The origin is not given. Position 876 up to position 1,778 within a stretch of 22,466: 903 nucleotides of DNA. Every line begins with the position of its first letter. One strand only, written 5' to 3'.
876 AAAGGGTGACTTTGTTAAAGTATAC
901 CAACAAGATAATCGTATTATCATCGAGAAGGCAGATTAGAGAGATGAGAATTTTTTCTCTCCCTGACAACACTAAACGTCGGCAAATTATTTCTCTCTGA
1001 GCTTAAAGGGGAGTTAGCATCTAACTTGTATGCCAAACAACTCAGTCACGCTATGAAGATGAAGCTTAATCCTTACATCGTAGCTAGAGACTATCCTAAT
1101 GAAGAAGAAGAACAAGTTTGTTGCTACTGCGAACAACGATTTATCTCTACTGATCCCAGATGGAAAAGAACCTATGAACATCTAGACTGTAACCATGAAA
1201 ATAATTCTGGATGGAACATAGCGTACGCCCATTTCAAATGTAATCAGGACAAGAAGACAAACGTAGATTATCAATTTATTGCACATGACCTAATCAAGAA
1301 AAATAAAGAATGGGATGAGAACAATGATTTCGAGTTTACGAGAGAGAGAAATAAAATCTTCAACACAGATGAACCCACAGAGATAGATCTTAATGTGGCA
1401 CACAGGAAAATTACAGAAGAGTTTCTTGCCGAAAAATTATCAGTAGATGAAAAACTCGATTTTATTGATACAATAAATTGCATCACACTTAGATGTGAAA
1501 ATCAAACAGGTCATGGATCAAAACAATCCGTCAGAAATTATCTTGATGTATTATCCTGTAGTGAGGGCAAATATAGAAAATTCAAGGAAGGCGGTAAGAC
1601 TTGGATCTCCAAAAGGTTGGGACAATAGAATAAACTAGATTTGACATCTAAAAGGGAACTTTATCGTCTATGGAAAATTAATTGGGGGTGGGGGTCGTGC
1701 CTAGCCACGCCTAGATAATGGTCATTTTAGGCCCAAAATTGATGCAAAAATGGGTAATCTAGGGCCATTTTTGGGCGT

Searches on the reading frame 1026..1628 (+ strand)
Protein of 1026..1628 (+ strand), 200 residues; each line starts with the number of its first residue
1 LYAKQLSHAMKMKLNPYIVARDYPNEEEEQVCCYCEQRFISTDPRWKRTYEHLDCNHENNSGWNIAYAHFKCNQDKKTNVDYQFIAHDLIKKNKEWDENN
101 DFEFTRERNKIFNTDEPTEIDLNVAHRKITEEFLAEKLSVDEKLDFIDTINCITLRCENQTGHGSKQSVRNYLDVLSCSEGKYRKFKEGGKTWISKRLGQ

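Call 3: search_protein_families(library=pfam, proteins=[window:1026-1628:+], max_evalue=0.1)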
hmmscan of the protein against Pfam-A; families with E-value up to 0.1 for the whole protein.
window:1026-1628:+ (200 aa): 0 families

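Call 4: search_protein_families(library=padloc, proteins=[window:1026-1628:+], max_evalue=0.1)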
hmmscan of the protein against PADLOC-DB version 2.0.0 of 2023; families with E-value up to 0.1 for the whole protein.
window:1026-1628:+ (200 aa): 2 families
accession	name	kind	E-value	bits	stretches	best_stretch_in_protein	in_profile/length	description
PDLC00117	GajB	-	0.0057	13.2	1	70-151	119-199/604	UrvD helicase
PDLC00320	PtuB1|PtuB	-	0.044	11.6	1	26-73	39-81/202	Unknown function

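Call 65: search_protein_families(library=ncbifam, proteins=[window:1026-1628:+], max_evalue=0.01)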
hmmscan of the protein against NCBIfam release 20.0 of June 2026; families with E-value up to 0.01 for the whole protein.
window:1026-1628:+ (200 aa): 0 families
